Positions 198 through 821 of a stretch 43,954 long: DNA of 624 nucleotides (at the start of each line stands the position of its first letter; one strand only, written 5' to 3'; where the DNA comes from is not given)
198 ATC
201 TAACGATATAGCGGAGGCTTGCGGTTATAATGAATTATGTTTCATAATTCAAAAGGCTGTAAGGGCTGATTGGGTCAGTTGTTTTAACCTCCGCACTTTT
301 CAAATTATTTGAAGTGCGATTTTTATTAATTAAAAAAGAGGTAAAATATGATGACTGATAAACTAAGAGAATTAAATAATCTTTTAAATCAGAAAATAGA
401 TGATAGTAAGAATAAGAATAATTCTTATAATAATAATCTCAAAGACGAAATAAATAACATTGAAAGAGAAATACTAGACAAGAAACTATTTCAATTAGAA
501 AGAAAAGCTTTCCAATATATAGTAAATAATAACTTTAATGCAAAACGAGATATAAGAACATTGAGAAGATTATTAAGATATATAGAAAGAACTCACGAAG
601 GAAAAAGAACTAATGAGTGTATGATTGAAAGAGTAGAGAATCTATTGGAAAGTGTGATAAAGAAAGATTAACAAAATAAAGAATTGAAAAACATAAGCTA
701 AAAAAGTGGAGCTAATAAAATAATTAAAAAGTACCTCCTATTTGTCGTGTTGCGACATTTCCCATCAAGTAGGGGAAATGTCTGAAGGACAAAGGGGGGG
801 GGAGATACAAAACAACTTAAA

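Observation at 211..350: Riboswitch-like expression platform: the P1 3' strand overlaps the terminator 5' arm, and P1 is an SD/anti-SD-like helix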

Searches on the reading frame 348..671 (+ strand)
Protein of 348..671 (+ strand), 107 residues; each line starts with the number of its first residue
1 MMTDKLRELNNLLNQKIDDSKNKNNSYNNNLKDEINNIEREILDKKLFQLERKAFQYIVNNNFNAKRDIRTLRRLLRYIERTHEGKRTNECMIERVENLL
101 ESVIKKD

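Call 21: search_protein_families(library=pfam, proteins=[window:348-671:+], max_evalue=1)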
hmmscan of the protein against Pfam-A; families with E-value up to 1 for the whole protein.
window:348-671:+ (107 aa): 3 families
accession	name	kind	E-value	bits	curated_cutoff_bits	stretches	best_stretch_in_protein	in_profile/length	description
PF19963.4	VMAP-M1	-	0.087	13.9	25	1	52-101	14-64/113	vWA-MoxR associated protein middle region (VMAP-M) 1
PF25678.1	DUF7946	-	0.12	12.8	27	1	35-102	73-142/183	Domain of unknown function (DUF7946)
PF19622.4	DUF6127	-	0.23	12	27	1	64-78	28-42/63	Family of unknown function (DUF6127)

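Call 22: search_protein_families(library=ncbifam, proteins=[window:348-671:+], max_evalue=1)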
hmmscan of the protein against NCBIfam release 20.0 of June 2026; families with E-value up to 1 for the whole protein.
window:348-671:+ (107 aa): 1 family
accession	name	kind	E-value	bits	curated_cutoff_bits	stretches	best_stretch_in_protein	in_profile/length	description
NF052533.1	SurfProtOspCBorb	equivalog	0.021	14.9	300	1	2-104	108-204/211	outer surface protein OspC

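Call 24: find_homologous_proteins(query=A2, max_evalue=0.01)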
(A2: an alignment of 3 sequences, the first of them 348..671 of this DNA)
Query A2 (3 sequences) (107 aa, profile of the alignment): 16 proteins with E <= 0.01 among 888 candidates.
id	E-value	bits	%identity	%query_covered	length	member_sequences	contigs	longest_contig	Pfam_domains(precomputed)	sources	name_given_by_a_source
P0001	2.4e-33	132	100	100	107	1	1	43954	-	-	-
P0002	3.7e-29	119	-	-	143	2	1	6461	-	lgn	-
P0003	4.9e-27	112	28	50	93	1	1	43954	-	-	-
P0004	8.7e-26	108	30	93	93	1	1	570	-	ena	-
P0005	1.0e-24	105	30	47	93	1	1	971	-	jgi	jgi:hypothetical protein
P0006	2.0e-24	104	77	100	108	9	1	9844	-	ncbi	-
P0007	3.9e-22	96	31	61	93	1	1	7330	-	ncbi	-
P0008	4.4e-21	93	25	57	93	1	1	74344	-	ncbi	-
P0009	1.4e-19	88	70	100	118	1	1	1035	-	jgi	jgi:phosphomevalonate kinase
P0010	2.3e-19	87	68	100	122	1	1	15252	-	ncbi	-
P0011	4.4e-19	86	69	100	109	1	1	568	-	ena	-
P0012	2.2e-18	84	64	100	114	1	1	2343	-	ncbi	-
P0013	1.0e-17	82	64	100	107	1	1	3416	-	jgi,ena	-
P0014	2.3e-16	78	64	94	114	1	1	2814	-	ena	-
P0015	7.8e-16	76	60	99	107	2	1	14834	-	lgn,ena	-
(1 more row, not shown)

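Call 25: find_encoding_contigs(protein=P0006, flank=3000, max_places=4)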
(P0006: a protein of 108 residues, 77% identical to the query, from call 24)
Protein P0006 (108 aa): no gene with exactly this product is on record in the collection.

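Call 26: find_encoding_contigs(protein=P0008, flank=3000, max_places=4)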
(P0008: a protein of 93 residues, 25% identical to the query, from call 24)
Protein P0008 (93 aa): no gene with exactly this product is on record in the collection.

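Call 27: find_encoding_contigs(protein=P0010, flank=3000, max_places=4)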
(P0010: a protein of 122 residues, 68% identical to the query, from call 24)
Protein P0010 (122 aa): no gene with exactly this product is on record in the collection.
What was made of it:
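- Tried and rejected: It failed for three NCBI-only proteins (calls 25-27).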

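Call 28: find_encoding_contigs(protein=P0015, flank=3000, max_places=4)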
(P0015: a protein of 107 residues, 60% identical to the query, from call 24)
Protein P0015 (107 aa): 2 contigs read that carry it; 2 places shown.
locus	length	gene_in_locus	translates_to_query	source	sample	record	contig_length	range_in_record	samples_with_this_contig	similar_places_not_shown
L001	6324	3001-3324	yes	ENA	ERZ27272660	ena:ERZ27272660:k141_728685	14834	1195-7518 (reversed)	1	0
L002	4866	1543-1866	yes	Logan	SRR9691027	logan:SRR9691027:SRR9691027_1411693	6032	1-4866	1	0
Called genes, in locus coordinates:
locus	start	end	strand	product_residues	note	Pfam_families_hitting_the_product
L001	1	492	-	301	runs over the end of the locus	PF00140:Sigma70_r1_2 (weak), PF04542:Sigma70_r2, PF04545:Sigma70_r4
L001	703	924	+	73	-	-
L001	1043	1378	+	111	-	-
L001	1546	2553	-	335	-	PF01018:GTP1_OBG, PF01926:MMR_HSR1, PF02421:FeoB_N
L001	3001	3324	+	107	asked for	-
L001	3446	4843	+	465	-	PF02878:PGM_PMM_I, PF02879:PGM_PMM_II, PF02880:PGM_PMM_III, PF00408:PGM_PMM_IV (faint)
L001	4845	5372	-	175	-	PF01713:Smr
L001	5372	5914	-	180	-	PF25087:GMPPB_C (faint), PF00132:Hexapep (weak), PF21711:DCTN5 (weak), PF24894:Hexapep_GlmU (faint), PF25084:LbH_EIF2B (weak), PF14602:Hexapep_2 (weak), PF00132:Hexapep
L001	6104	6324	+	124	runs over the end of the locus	PF00164:Ribosom_S12_S23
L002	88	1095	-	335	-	PF01018:GTP1_OBG, PF01926:MMR_HSR1, PF02421:FeoB_N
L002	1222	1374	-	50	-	-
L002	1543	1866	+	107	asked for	-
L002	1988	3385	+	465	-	PF02878:PGM_PMM_I, PF02879:PGM_PMM_II, PF02880:PGM_PMM_III, PF00408:PGM_PMM_IV (faint)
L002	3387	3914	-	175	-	PF01713:Smr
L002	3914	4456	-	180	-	PF25087:GMPPB_C (faint), PF00132:Hexapep (weak), PF21711:DCTN5 (weak), PF24894:Hexapep_GlmU (faint), PF25084:LbH_EIF2B (weak), PF14602:Hexapep_2 (weak), PF00132:Hexapep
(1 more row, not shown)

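Call 30: find_encoding_contigs(protein=P0002, flank=3000, max_places=4)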
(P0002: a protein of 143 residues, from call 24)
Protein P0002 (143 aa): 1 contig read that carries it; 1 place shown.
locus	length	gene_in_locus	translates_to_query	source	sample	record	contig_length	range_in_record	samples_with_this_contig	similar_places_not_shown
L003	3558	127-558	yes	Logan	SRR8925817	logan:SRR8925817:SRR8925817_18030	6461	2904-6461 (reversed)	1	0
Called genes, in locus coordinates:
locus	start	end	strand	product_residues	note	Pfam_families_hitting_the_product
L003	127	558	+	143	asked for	-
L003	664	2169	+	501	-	PF03743:TrbI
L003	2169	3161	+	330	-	PF00437:T2SSE, PF27713:UCP018868 (faint)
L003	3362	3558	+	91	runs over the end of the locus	PF00312:Ribosomal_S15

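Call 31: find_encoding_contigs(protein=P0013, flank=3000, max_places=4)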
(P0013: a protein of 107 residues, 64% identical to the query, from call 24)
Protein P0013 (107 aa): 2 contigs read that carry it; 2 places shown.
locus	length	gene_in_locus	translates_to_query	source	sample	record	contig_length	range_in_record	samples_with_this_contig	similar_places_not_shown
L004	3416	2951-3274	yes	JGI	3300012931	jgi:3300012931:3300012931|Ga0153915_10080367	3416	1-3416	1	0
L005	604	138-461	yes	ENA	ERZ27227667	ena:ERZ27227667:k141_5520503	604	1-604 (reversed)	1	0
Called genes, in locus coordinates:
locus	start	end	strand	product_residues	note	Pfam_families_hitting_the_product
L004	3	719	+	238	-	?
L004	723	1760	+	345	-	PF01661:Macro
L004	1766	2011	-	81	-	-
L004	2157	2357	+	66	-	-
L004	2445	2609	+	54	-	-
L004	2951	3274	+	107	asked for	-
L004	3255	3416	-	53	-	?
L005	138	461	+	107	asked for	-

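Call 32: find_encoding_contigs(protein=P0014, flank=3000, max_places=4)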
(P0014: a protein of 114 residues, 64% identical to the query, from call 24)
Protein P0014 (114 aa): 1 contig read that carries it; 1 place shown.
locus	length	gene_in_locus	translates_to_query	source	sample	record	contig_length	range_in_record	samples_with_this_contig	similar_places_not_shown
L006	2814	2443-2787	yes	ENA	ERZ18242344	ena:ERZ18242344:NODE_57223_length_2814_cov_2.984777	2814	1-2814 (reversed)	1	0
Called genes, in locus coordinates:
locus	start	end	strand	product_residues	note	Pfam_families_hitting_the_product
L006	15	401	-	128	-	-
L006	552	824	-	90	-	-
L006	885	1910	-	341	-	PF01512:Complex1_51K, PF10589:NADH_4Fe-4S (weak)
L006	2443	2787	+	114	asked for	-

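Call 53: predict_structure(alignment_id=A4)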
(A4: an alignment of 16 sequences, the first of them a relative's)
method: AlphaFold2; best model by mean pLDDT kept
length: 107 residues; sequences in the alignment: 16
mean_pLDDT: 69.8   pTM: 0.33
mean pLDDT of the five models: 69.8, 69.0, 66.0, 65.0, 64.1
residues with pLDDT >= 90: 0; 70-90: 54; 50-70: 52; < 50: 1
segments of 3 or more residues with pLDDT < 50: none
pLDDT, mean of each block of 10 residues (from residue 1): 75 79 60 77 80 72 61 67 62 70 62
secondary structure, 60 per line:
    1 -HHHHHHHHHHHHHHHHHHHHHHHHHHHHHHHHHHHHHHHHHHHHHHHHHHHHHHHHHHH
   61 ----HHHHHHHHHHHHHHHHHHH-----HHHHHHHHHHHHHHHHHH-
elements in order: H2-60 H65-83 H89-106

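Call 59: fold_search(model_id=the predicted structure, library=pdb)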
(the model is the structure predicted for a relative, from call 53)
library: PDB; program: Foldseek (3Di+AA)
matches with E <= 10: 26; with E <= 0.001: 0
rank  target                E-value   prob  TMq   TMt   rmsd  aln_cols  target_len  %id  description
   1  6kgq                  3.4e+00  0.05  0.24  0.06  14.7        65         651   17  LSD1-FCPA-MPE five-membered ring adduct model (released 2020-03-25)
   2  2uxn_A                3.9e+00  0.05  0.25  0.06  15.0        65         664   17  Structural Basis of Histone Demethylation by LSD1 Revealed by Suicide Inactivation (released 2007-05-29)
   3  2x0l_A                4.2e+00  0.05  0.25  0.06  15.0        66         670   17  Crystal structure of a neuro-specific splicing variant of human histone lysine demethylase LSD1. (released 2010-03-02)
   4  6tuy_A                4.5e+00  0.03  0.20  0.04  20.5        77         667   14  Human LSD1/CoREST bound to the quinazoline inhibitor MC4106 (released 2021-07-21)
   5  5nfd_B                4.5e+00  0.03  0.18  0.22  12.5        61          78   16  Antiparallel monomeric coiled coil of Kif21A (released 2018-05-02)
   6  6zsh_C                4.9e+00  0.04  0.24  0.29  14.2        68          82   15  The mechanism of activation of the actin binding protein EHBP1 by Rab8 family members (released 2020-09-02)
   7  3add_A                5.6e+00  0.11  0.40  0.19   2.7        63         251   16  Crystal structure of O-phosphoseryl-tRNA kinase complexed with selenocysteine tRNA and AMPPNP (crystal type 3) (released 2010-07-28)
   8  1gvn_A                6.1e+00  0.05  0.28  0.33   6.3        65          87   15  Crystal Structure of the Plasmid Maintenance System epsilon/zeta: Meachnism of toxin inactivation and toxin function (released 2003-01-29)
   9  3adb_A                6.5e+00  0.11  0.41  0.20   2.6        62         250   18  Crystal structure of O-phosphoseryl-tRNA kinase complexed with selenocysteine tRNA and AMPPNP (crystal type 1) (released 2010-07-28)
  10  5h6q_A                6.5e+00  0.04  0.25  0.06  14.9        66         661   17  Crystal structure of LSD1-CoREST in complex with peptide 11 (released 2017-04-12)
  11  5h6r_A                6.5e+00  0.03  0.25  0.06  14.9        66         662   18  Crystal structure of LSD1-CoREST in complex with peptide 13 (released 2017-04-12)
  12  5l3b_A                6.5e+00  0.02  0.20  0.04  20.4        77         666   14  Human LSD1/CoREST: LSD1 D556G mutation (released 2016-05-04)
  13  8p4y                  6.5e+00  0.02  0.18  0.11  17.8        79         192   22  Coiled-coil protein origami triangle (released 2023-08-02)
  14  2y48_A                7.1e+00  0.02  0.19  0.04  17.5        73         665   15  Crystal structure of LSD1-CoREST in complex with a N-terminal SNAIL peptide (released 2011-02-16)
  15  7cdf_A                7.6e+00  0.03  0.25  0.06  15.0        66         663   17  Crystal structure of LSD1-CoREST in complex with PRSFLVRRK peptide (released 2021-06-23)
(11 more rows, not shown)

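Call 66: list_cluster_members(proteins=[P0006, P0008, P0010, P0012, P0007])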
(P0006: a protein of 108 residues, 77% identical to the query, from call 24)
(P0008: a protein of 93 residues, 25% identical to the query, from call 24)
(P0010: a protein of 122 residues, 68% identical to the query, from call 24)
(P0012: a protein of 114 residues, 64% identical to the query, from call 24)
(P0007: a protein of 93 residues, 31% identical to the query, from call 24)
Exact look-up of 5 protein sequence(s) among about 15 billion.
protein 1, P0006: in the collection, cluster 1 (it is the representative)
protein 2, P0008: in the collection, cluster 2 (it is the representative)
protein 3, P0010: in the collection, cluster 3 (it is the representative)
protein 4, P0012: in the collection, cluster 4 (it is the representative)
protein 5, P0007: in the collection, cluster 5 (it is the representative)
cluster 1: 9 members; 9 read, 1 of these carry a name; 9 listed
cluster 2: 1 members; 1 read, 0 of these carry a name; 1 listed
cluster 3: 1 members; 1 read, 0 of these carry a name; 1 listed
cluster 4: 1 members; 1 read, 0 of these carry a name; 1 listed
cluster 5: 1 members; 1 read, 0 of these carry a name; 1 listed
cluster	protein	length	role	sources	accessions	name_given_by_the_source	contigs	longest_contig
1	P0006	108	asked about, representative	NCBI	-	-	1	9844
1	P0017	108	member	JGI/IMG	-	hypothetical protein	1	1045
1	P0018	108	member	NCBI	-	-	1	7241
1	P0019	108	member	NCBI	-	-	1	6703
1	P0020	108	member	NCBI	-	-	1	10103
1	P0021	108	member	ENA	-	-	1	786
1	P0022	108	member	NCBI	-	-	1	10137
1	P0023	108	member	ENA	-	-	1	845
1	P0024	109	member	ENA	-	-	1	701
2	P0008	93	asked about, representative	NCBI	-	-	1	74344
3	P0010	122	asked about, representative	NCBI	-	-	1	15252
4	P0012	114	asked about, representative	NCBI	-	-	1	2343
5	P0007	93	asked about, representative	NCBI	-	-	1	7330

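Call 72: search_protein_families(library=padloc, proteins=[window:348-671:+], max_evalue=1)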
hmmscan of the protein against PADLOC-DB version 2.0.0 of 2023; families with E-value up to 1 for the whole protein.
window:348-671:+ (107 aa): 0 families
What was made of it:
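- On Type III toxin-antitoxin: No Pfam, NCBIfam or PADLOC hit (calls 21, 22, 72).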

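Call 73: search_protein_families(library=phrogs, proteins=[window:348-671:+], max_evalue=1)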
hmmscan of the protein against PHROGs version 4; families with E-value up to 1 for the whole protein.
window:348-671:+ (107 aa): 7 families
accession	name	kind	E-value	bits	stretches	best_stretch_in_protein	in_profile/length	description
phrog_591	-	unknown function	0.016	15.5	1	19-106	67-155/226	-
phrog_17893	-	unknown function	0.16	13.4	1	33-66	19-51/72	-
phrog_10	-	head and packaging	0.17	11.7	1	1-56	260-323/752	major head protein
phrog_10540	-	unknown function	0.28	12.5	1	52-79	32-59/97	-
phrog_2534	-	other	0.33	10.9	1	8-84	236-312/435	released from the phage upon host infection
phrog_404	-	tail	0.52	11.4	1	21-85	55-106/118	minor tail protein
phrog_10166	-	unknown function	0.78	10.9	0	17-51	82-116/127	-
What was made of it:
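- The protein has no match in Pfam, NCBIfam or PADLOC (so no ToxN/AbiQ-like toxin or known defence protein family), nor in PHROGs (calls 21, 22, 72, 73).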

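Call 74: search_solved_structures(query=A4, max_evalue=1)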
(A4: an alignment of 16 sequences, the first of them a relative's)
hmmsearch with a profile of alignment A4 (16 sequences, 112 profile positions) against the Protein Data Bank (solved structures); distinct sequences matched with E-value up to 1: 12.
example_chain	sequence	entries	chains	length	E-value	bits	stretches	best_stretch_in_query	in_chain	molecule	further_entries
3o21_A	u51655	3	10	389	0.015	18.7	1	72-109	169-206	Glutamate receptor 3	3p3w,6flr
5fwy_B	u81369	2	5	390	0.016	18.7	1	72-109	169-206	GLUTAMATE RECEPTOR 3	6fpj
5ide_B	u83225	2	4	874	0.064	16.8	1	72-109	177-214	Glutamate receptor 3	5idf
6njm_A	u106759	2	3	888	0.065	16.7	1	72-109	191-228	Glutamate receptor 3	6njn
9qfh_A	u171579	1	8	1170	0.093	16.2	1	72-109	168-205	Isoform Flip of Glutamate receptor 3,Voltage-dependent calcium channel gamma-2 subunit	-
9hpk_A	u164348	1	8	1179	0.093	16.2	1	72-109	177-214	Isoform Flip of Glutamate receptor 3,Voltage-dependent calcium channel gamma-2 subunit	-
9hpc_A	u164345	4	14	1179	0.094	16.2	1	72-109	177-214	Isoform Flip of Glutamate receptor 3,Voltage-dependent calcium channel gamma-2 subunit | Isoform Flip of Glutamate receptor 3,Isoform Flip of Glutamate receptor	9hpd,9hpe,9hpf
9hpg_B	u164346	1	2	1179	0.1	16.1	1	72-109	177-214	Isoform Flip of Glutamate receptor 3,Voltage-dependent calcium channel gamma-2 subunit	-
5fmg_J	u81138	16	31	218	0.43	14.1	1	71-109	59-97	BETA3 PROTEASOME SUBUNIT, PUTATIVE | 20S proteasome beta-3 subunit | Proteasome subunit beta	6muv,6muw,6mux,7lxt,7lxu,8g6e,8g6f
9nr6_B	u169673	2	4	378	0.49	13.9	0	76-109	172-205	Glutamate receptor 4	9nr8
9x58_A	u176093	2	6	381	0.5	13.9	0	76-109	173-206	Glutamate receptor 4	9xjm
4gpa_A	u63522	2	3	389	0.51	13.9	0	76-109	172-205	Glutamate receptor 4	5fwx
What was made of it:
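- Tried and rejected: Pfam, NCBIfam, PADLOC, PHROGs, PDB sequence search, and AF2 with Foldseek were all negative (calls 21, 22, 53, 59, 72-74).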

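Call 81: search_protein_representatives(alignment_id=A4)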
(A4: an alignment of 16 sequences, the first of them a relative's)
Query: 16 sequences, 112 profile positions. Proteins with E-value up to 0.001 (for the whole library): 11; up to 1e-10: 7; up to 1e-30: 1. The best 11 are listed.
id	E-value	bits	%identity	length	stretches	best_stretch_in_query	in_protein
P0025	5.4e-33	129.8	-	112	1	1-112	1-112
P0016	4.4e-21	91.4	-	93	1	3-109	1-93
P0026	3.5e-18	82.1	-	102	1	1-112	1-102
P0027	3.5e-13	66.0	-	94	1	3-109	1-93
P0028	2.7e-11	59.9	-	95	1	3-111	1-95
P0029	2.9e-11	59.8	-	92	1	3-109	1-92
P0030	3.5e-11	59.5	-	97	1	6-110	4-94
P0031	5.4e-07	46.0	-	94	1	3-108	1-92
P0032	2.2e-06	44.0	-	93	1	4-108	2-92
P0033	2.4e-06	43.9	-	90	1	28-110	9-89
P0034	1.2e-04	38.5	-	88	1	12-107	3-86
